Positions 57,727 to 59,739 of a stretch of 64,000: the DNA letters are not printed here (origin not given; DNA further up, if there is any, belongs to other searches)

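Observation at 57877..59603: AT-rich single-gene islet encoding a GHKL ATPase + PD-(D/E)xK-like nuclease: candidate uncharacterised one-protein defence system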

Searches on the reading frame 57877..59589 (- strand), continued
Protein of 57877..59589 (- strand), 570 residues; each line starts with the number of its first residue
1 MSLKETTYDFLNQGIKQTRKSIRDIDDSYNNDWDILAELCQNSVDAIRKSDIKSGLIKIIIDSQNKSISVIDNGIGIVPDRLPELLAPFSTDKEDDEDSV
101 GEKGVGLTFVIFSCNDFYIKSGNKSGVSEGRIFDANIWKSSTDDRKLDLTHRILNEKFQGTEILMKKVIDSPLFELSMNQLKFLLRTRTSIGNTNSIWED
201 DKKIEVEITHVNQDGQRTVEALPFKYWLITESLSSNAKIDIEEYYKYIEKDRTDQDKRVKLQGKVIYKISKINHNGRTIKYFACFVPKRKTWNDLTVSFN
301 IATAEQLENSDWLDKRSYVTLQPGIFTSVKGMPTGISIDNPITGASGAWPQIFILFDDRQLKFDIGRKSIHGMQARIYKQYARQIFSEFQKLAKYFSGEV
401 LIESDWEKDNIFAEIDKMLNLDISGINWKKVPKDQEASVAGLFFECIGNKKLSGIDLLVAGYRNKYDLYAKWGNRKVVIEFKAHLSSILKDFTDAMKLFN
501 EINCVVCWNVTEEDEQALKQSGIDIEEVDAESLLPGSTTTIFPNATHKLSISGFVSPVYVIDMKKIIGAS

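Call 20: fold_search(model_id=the predicted structure, library=pdb)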
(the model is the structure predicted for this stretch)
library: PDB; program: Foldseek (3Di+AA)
matches with E <= 10: 1129; with E <= 0.001: 601
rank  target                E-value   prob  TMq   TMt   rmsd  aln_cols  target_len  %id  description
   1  8ffv_B                1.9e-14  1.00  0.42  0.38   7.8       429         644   16  Cryo-EM structure of the GR-Hsp90-FKBP52 complex (released 2023-11-01)
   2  9kmr_A                2.0e-14  1.00  0.42  0.38   7.6       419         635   16  Human Hsp90-PINK1 complex (released 2025-10-15)
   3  8h77_A                2.2e-14  1.00  0.41  0.38   8.0       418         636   14  Hsp90-AhR-p23-XAP2 complex (released 2023-01-04)
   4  8ffv_A                5.0e-14  1.00  0.43  0.39   7.2       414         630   15  Cryo-EM structure of the GR-Hsp90-FKBP52 complex (released 2023-11-01)
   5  7krj_A                5.0e-14  1.00  0.42  0.39   7.4       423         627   15  The GR-Maturation Complex: Glucocorticoid Receptor in complex with Hsp90 and co-chaperone p23 (released 2022-01-12)
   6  5uls_B                6.3e-14  1.00  0.42  0.38  11.1       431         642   13  Structure of GRP94 in the active conformation (released 2017-09-27)
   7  8ffw_B                8.4e-14  1.00  0.42  0.38   7.4       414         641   16  Cryo-EM structure of the GR-Hsp90-FKBP51 complex (released 2023-11-01)
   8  9a6t_B                8.4e-14  1.00  0.42  0.38   7.7       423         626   16  Integrative model of DNAK-HTPG by crosslinking MS and deep learning (released 2024-09-18)
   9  9kqn_A                9.3e-14  1.00  0.40  0.37   7.6       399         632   15  Hsp90-Cdc37-PINK1 complex (released 2025-10-15)
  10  8gae_B                1.4e-13  1.00  0.42  0.38   7.6       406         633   13  Hsp90 provides platform for CRaf dephosphorylation by PP5 (released 2023-04-26)
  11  8eob_A                1.6e-13  1.00  0.42  0.39   7.3       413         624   14  Cryo-EM structure of human HSP90B in the closed state (released 2023-01-25)
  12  9kqn_B                1.7e-13  1.00  0.42  0.39   7.5       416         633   14  Hsp90-Cdc37-PINK1 complex (released 2025-10-15)
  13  8eoa_A                2.2e-13  1.00  0.43  0.39   7.4       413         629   14  Cryo-EM structure of human HSP90B-AIPL1 complex (released 2023-01-25)
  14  8h77_B                3.8e-13  1.00  0.42  0.39   7.5       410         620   16  Hsp90-AhR-p23-XAP2 complex (released 2023-01-04)
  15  8fx4_B                4.0e-13  1.00  0.41  0.38  10.1       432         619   15  GC-C-Hsp90-Cdc37 regulatory complex (released 2023-07-12)
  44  5ix2_A                5.7e-12  1.00  0.41  0.54  24.2       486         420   12  Crystal structure of mouse Morc3 ATPase-CW cassette in complex with AMPPNP and unmodified H3 peptide (released 2016-08-17)
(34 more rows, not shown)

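Call 44: search_protein_families(library=pfam, alignment_id=A3, max_evalue=0.00001)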
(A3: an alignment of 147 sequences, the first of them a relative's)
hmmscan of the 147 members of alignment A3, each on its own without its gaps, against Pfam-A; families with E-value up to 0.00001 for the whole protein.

A. member 1, L007:1837-4143:+ (769 aa): 13 families
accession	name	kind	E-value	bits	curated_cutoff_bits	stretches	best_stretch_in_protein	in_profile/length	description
PF00535.33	Glycos_transf_2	-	2.4e-38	132.2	23.3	2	434-517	3-94/168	Glycosyl transferase family 2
PF07719.23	TPR_2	-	2.1e-20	71.5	27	1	325-356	3-34/34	Tetratricopeptide repeat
PF13181.12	TPR_8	-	5.2e-19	67.2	25.7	1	324-356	2-34/34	Tetratricopeptide repeat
PF00515.34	TPR_1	-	1e-14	54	27.8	1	325-356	3-34/34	Tetratricopeptide repeat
PF13424.12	TPR_12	-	9.4e-13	48.6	30.1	0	281-352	9-74/77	Tetratricopeptide repeat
PF14559.12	TPR_19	-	1.1e-11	45.4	25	0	335-396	3-64/68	Tetratricopeptide repeat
PF23914.1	TPR_CcmH_CycH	-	7.4e-11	42.6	42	0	604-732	22-149/158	Cytochrome c-type biogenesis protein H TPR domain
PF13428.12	TPR_14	-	1.5e-10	41.1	23.5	0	325-362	3-40/44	Tetratricopeptide repeat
PF13704.12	Glyco_tranf_2_4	-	4e-10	40.5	27.5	0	438-514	1-84/98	Glycosyl transferase family 2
PF13432.12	TPR_16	-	2.9e-09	37.7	32.7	0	328-390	2-64/65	Tetratricopeptide repeat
PF12895.13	ANAPC3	-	3.4e-09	37.3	27.2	0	683-732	2-51/82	Anaphase-promoting complex, cyclosome, subunit 3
PF13431.12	TPR_17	-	2.4e-08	34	24.4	0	193-223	3-33/34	Tetratricopeptide repeat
PF13374.12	TPR_10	-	5.6e-06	26.6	27.5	0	329-352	8-31/42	Tetratricopeptide repeat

B. families by the number of members that match (of 147 scanned): 165 families (the first 25 are shown)
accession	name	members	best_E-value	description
PF01555.25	N6_N4_Mtase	3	2.8e-42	DNA methylase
PF00005.33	ABC_tran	3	8.4e-34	ABC transporter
PF04055.27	Radical_SAM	3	1.5e-26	Radical SAM superfamily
PF01844.29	HNH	3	5.2e-11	HNH endonuclease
PF08241.18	Methyltransf_11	3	7.2e-10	Methyltransferase domain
PF02463.25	SMC_N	3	1.1e-07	RecF/RecN/SMC N terminal domain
PF13561.12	adh_short_C2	2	2.5e-71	Enoyl-(Acyl carrier protein) reductase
PF00106.31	adh_short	2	5.8e-58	short chain dehydrogenase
PF00590.25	TP_methylase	2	1.6e-54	Tetrapyrrole (Corrin/Porphyrin) Methylases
PF12762.13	DDE_Tnp_IS1595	2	1.2e-44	ISXO2-like transposase domain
PF04851.21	ResIII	2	7.7e-36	Type III restriction enzyme, res subunit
PF07690.21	MFS_1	2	3.5e-33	Major Facilitator Superfamily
PF05977.19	MFS_3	2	6.6e-21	Transmembrane secretion effector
PF00271.37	Helicase_C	2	2.6e-19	Helicase conserved C-terminal domain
PF01381.28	HTH_3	2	1.5e-16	Helix-turn-helix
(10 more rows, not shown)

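Call 45: search_protein_families(library=padloc, alignment_id=A3, max_evalue=1e-8)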
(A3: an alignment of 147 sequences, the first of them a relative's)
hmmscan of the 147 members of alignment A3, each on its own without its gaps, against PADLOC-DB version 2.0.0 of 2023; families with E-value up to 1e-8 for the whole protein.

A. member 1, L007:1837-4143:+ (769 aa): 0 families

B. families by the number of members that match (of 147 scanned): 441 families (the first 25 are shown)
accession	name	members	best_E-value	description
PDLC04134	mad2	5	2.8e-49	mads_2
PDLC04135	mad3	4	6.9e-32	mads_3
PDLC03019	MTase_I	2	5.2e-292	Type I methyltransferase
PDLC03354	MTase_II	2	7.6e-65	Type II methyltransferase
PDLC03339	MTase_II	2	6.5e-56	Type II methyltransferase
PDLC03299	MTase_II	2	1.5e-36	Type II methyltransferase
PDLC03371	MTase_II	2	5.4e-36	Type II methyltransferase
PDLC03353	MTase_II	2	1.8e-35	Type II methyltransferase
PDLC03350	MTase_II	2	3.3e-28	Type II methyltransferase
PDLC03265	MTase_II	2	4.7e-27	Type II methyltransferase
PDLC03216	MTase_II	2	6.2e-25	Type II methyltransferase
PDLC03238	MTase_II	2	7.3e-25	Type II methyltransferase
PDLC03279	MTase_II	2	1.4e-23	Type II methyltransferase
PDLC02707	PbeA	2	4.5e-22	PbeA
PDLC03387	MTase_II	2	8.4e-21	Type II methyltransferase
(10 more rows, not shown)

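Call 53: search_protein_families(library=pfam, proteins=[L034:9833-11686:+, L039:9923-11701:+, L040:742-2541:+, L041:941-2749:+, L042:9878-11701:+, L045:9935-11797:+, L047:8869-10689:+, L049:3991-5826:+, L050:9965-11737:+, L030:9995-11800:+], max_evalue=1)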
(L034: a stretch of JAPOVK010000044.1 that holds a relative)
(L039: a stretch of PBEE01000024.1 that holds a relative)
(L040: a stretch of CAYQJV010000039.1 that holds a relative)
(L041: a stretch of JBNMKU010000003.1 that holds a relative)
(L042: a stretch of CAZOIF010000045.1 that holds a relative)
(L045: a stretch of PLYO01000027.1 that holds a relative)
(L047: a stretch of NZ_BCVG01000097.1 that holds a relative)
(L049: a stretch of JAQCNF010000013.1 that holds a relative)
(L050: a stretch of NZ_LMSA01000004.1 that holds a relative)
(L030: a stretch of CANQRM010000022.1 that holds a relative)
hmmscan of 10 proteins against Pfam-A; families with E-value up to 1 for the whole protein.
L034:9833-11686:+ (618 aa): 3 families
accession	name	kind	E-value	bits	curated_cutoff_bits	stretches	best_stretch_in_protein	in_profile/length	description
PF02518.31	HATPase_c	-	9.5e-10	39.3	26.4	1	83-218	9-109/111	Histidine kinase-, DNA gyrase B-, and HSP90-like ATPase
PF13589.12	HATPase_c_3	-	2.2e-06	28.2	25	1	83-197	6-119/137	Histidine kinase-, DNA gyrase B-, and HSP90-like ATPase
PF25794.1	SACS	-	0.21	11.8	32.8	1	65-94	3-31/247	Sacsin domain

L039:9923-11701:+ (593 aa): 2 families
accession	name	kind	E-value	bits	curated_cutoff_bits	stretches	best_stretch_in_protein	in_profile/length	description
PF13589.12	HATPase_c_3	-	0.005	17.3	25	1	43-141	6-95/137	Histidine kinase-, DNA gyrase B-, and HSP90-like ATPase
PF02518.31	HATPase_c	-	0.01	16.7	26.4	1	43-126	9-80/111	Histidine kinase-, DNA gyrase B-, and HSP90-like ATPase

L040:742-2541:+ (600 aa): 2 families
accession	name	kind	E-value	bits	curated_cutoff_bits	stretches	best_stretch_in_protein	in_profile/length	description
PF13589.12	HATPase_c_3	-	1.4e-06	28.9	25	1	29-129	3-96/137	Histidine kinase-, DNA gyrase B-, and HSP90-like ATPase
PF02518.31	HATPase_c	-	0.027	15.4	26.4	1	32-111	9-77/111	Histidine kinase-, DNA gyrase B-, and HSP90-like ATPase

L041:941-2749:+ (603 aa): 3 families
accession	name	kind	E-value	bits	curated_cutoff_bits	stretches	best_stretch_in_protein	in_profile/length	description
PF13589.12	HATPase_c_3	-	8.9e-08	32.7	25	1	35-137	3-101/137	Histidine kinase-, DNA gyrase B-, and HSP90-like ATPase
PF02518.31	HATPase_c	-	4.7e-06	27.5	26.4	1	39-115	6-78/111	Histidine kinase-, DNA gyrase B-, and HSP90-like ATPase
PF18742.7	DpnII-MboI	-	0.03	14.3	27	1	25-94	28-98/150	REase_DpnII-MboI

L042:9878-11701:+ (608 aa): 2 families
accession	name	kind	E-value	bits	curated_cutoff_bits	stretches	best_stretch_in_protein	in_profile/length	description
PF13589.12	HATPase_c_3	-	1.4e-06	28.8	25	1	41-140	3-98/137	Histidine kinase-, DNA gyrase B-, and HSP90-like ATPase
PF02518.31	HATPase_c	-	0.00027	21.8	26.4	1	45-121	6-78/111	Histidine kinase-, DNA gyrase B-, and HSP90-like ATPase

L045:9935-11797:+ (621 aa): 3 families
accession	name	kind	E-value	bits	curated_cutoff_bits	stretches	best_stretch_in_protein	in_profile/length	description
PF13589.12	HATPase_c_3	-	1.2e-06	29.1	25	1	47-154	3-104/137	Histidine kinase-, DNA gyrase B-, and HSP90-like ATPase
PF02518.31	HATPase_c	-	0.0048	17.8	26.4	1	50-129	9-78/111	Histidine kinase-, DNA gyrase B-, and HSP90-like ATPase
PF25794.1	SACS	-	0.098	12.9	32.8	1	32-61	3-31/247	Sacsin domain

L047:8869-10689:+ (607 aa): 2 families
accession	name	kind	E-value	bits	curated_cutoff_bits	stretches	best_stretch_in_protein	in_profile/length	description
PF13589.12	HATPase_c_3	-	5.2e-06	27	25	1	34-120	3-84/137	Histidine kinase-, DNA gyrase B-, and HSP90-like ATPase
PF02518.31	HATPase_c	-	0.00014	22.7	26.4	1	37-114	9-78/111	Histidine kinase-, DNA gyrase B-, and HSP90-like ATPase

L049:3991-5826:+ (612 aa): 3 families
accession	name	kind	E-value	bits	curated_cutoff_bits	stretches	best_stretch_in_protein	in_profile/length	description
PF02518.31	HATPase_c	-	1.5e-08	35.5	26.4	1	38-119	9-80/111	Histidine kinase-, DNA gyrase B-, and HSP90-like ATPase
PF13589.12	HATPase_c_3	-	1e-06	29.3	25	1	35-130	3-92/137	Histidine kinase-, DNA gyrase B-, and HSP90-like ATPase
PF00942.24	CBM_3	-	0.025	15.5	22.4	1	226-270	12-54/83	Cellulose binding domain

L050:9965-11737:+ (591 aa): 3 families
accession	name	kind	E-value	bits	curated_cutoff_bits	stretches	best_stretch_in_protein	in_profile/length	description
PF13589.12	HATPase_c_3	-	8.3e-06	26.3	25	1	37-154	3-109/137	Histidine kinase-, DNA gyrase B-, and HSP90-like ATPase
PF02518.31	HATPase_c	-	0.00015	22.6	26.4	1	40-124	9-80/111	Histidine kinase-, DNA gyrase B-, and HSP90-like ATPase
PF25794.1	SACS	-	0.0033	17.7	32.8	1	24-121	5-106/247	Sacsin domain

L030:9995-11800:+ (602 aa): 3 families
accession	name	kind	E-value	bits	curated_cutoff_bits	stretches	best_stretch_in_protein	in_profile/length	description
PF13589.12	HATPase_c_3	-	6.5e-11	42.8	25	1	32-144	4-110/137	Histidine kinase-, DNA gyrase B-, and HSP90-like ATPase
PF02518.31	HATPase_c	-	2.2e-10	41.4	26.4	1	35-114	6-80/111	Histidine kinase-, DNA gyrase B-, and HSP90-like ATPase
PF25794.1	SACS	-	0.41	10.9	32.8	0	19-47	6-33/247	Sacsin domain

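Call 55: search_dna_similar(query=window:57877-59589:-, collection=plasmids, mode=protein, max_evalue=0.001, max_rows=25)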
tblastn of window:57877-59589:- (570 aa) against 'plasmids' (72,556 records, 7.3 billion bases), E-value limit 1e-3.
Records with a match: 5; places in all: 5; records where one place covers at least 80% of the query: 2.
Best place of each record, by identity: <60% 5.
By first word of the organism name: Rhizobium 2; Lactiplantibacillus 1; Priestia 1; Halobacterium 1.
By predicted mobility (MOB-suite, as given by PLSDB): non-mobilizable 3; mobilizable 1; conjugative 1.
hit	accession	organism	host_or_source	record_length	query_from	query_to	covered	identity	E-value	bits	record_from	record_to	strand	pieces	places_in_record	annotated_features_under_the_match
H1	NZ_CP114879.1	Lactiplantibacillus plantarum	Cheese,Traditional cheese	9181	15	567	97%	32.8%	4e-73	261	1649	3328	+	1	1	ATP-binding protein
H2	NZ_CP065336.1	Priestia megaterium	maize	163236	15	566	97%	23.6%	2e-26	122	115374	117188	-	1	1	hypothetical protein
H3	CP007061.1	Halobacterium sp. DL1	-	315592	15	214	35%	27.6%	8e-9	66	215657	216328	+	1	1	hypothetical protein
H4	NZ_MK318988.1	Rhizobium rhizogenes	-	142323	19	138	21%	28.0%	2e-6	59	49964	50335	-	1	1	hypothetical protein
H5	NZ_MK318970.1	Rhizobium rhizogenes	-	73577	19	138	21%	28.0%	2e-6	58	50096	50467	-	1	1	hypothetical protein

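Call 56: search_dna_similar(query=window:57877-59589:-, collection=phages, mode=protein, max_evalue=0.001, max_rows=15)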
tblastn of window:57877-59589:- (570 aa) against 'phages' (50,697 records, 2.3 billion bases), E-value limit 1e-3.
Records with a match: 1; places in all: 1; records where one place covers at least 80% of the query: 0.
Best place of each record, by identity: <60% 1.
By first word of the organism name: Phage 1.
By host as written in the record: - 1.
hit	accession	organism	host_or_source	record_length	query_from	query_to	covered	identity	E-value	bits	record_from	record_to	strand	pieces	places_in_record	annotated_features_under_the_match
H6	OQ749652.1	Phage Phass-1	human gut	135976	36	147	20%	31.7%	7e-4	49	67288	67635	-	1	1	hypothetical protein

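Call 58: get_annotated_region(hit=H1, flank=5000)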
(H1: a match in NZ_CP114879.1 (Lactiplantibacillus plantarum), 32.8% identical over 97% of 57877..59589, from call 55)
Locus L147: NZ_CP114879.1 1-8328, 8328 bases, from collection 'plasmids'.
description: Lactiplantibacillus plantarum strain LL441 plasmid pLL441-5, complete sequence
organism: Lactiplantibacillus plantarum (NCBI taxid 1590)
taxonomy: Bacteria; Bacillota; Bacilli; Lactobacillales; Lactobacillaceae; Lactiplantibacillus; Lactiplantibacillus plantarum
host: -; source: Cheese,Traditional cheese; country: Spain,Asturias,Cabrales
typing (MOB-suite, as given by PLSDB): non-mobilizable; replicon rep_cluster_1255
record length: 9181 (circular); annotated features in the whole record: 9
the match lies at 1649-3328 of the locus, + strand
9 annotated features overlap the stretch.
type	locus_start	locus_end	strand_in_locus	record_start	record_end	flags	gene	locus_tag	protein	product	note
CDS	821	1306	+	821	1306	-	-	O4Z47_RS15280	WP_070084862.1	DUF536 domain-containing protein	-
CDS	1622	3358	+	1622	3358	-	-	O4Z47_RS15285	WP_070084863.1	ATP-binding protein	-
CDS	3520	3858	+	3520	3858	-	-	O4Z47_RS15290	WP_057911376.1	helix-turn-helix transcriptional regulator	-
CDS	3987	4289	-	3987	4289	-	-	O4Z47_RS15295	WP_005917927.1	type II toxin-antitoxin system YafQ family toxin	-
CDS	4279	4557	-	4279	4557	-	-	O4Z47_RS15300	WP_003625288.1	type II toxin-antitoxin system RelB/DinJ family antitoxin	-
CDS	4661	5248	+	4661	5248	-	-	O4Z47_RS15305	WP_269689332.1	site-specific integrase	-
CDS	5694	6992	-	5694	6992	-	-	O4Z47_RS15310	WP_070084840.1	MFS transporter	GO:0055085 - transmembrane transport [Evidence IEA]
CDS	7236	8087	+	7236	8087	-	-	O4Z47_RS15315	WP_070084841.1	metallophosphoesterase family protein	-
CDS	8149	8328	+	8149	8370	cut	-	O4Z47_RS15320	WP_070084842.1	hypothetical protein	-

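Call 59: get_annotated_region(hit=H2, flank=6000)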
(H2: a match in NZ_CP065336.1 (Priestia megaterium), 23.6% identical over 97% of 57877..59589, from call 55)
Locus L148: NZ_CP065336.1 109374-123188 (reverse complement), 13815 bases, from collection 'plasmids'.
description: Priestia megaterium strain Y11 plasmid unnamed1, complete sequence
organism: Priestia megaterium (NCBI taxid 1404)
taxonomy: Bacteria; Bacillota; Bacilli; Bacillales; Bacillaceae; Priestia; Priestia megaterium
host: -; source: maize; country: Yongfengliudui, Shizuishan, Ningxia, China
typing (MOB-suite, as given by PLSDB): mobilizable; replicon rep_cluster_385; relaxase MOBP
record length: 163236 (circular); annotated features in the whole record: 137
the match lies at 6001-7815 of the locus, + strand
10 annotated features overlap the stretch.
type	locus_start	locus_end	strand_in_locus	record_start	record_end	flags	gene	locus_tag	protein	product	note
CDS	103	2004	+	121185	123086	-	-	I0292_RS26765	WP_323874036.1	AAA family ATPase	-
CDS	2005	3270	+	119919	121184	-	-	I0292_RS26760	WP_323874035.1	hypothetical protein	-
CDS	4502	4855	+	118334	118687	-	-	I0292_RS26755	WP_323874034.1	hypothetical protein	-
CDS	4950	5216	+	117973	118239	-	-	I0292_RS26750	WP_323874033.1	hypothetical protein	-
CDS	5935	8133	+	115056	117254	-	-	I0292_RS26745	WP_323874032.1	hypothetical protein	-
CDS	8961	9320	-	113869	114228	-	-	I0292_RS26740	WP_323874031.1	hypothetical protein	-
CDS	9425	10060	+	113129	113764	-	-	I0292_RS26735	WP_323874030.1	hypothetical protein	-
CDS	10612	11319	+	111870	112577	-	-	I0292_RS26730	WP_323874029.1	EcsC family protein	-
CDS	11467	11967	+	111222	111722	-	-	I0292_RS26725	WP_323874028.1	hypothetical protein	-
CDS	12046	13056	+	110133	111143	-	-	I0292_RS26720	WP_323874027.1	DUF6236 family protein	-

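Call 60: search_protein_families(library=pfam, proteins=[L148:5935-8130:+, L147:1622-3355:+], max_evalue=1)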
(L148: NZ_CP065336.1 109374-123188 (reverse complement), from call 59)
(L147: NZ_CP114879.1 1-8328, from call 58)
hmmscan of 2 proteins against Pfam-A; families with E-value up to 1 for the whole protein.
L148:5935-8130:+ (732 aa): 1 family
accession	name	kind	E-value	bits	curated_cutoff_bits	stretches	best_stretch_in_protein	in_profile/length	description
PF02518.31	HATPase_c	-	0.11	13.3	26.4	1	43-125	9-75/111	Histidine kinase-, DNA gyrase B-, and HSP90-like ATPase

L147:1622-3355:+ (578 aa): 5 families
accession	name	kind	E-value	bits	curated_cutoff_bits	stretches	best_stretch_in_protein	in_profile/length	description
PF13589.12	HATPase_c_3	-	1.7e-16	61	25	1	31-139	7-107/137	Histidine kinase-, DNA gyrase B-, and HSP90-like ATPase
PF02518.31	HATPase_c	-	3.3e-08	34.4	26.4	1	28-127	3-81/111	Histidine kinase-, DNA gyrase B-, and HSP90-like ATPase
PF14200.12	RicinB_lectin_2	-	0.042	15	25.6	1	123-159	27-71/89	Ricin-type beta-trefoil lectin domain-like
PF23887.1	Phage_Gene47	-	0.17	11.9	27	1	425-442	40-57/65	Phage L5 gene 47-like protein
PF21602.3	GldM_3rd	-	0.21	12.3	25.2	0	137-161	46-70/82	GldM third domain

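Call 67: get_annotated_region(hit=H4, flank=4000)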
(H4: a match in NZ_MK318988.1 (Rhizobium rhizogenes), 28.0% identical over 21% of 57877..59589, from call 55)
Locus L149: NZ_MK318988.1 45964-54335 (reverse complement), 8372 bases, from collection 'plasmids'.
description: Rhizobium rhizogenes strain C6.5 plasmid pC6.5c, complete sequence
organism: Rhizobium rhizogenes (NCBI taxid 359)
taxonomy: Bacteria; Pseudomonadota; Alphaproteobacteria; Hyphomicrobiales; Rhizobiaceae; Rhizobium; Rhizobium rhizogenes
host: -; source: -; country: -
typing (MOB-suite, as given by PLSDB): conjugative; relaxase MOBP; mating-pair formation MPF_T
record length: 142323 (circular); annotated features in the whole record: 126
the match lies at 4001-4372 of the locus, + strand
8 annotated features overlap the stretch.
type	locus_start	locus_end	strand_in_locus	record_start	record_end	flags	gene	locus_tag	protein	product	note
CDS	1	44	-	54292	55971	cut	-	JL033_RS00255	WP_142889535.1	DUF2357 domain-containing protein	-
CDS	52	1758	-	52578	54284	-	-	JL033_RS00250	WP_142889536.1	hypothetical protein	-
CDS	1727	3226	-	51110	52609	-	-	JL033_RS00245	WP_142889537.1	DNA cytosine methyltransferase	GO:0006304 - DNA modification [Evidence IEA]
CDS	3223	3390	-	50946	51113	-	-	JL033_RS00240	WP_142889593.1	CopG family transcriptional regulator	-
CDS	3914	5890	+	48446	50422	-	-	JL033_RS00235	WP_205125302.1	hypothetical protein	-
CDS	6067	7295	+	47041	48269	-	-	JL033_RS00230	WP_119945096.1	IS3 family transposase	-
CDS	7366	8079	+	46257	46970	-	-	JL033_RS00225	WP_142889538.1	IS6 family transposase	-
CDS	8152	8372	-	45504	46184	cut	-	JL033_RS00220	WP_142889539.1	winged helix-turn-helix domain-containing protein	GO:0000160 - phosphorelay signal transduction system [Evidence IEA]; GO:0006355 - regulation of DNA-templated ...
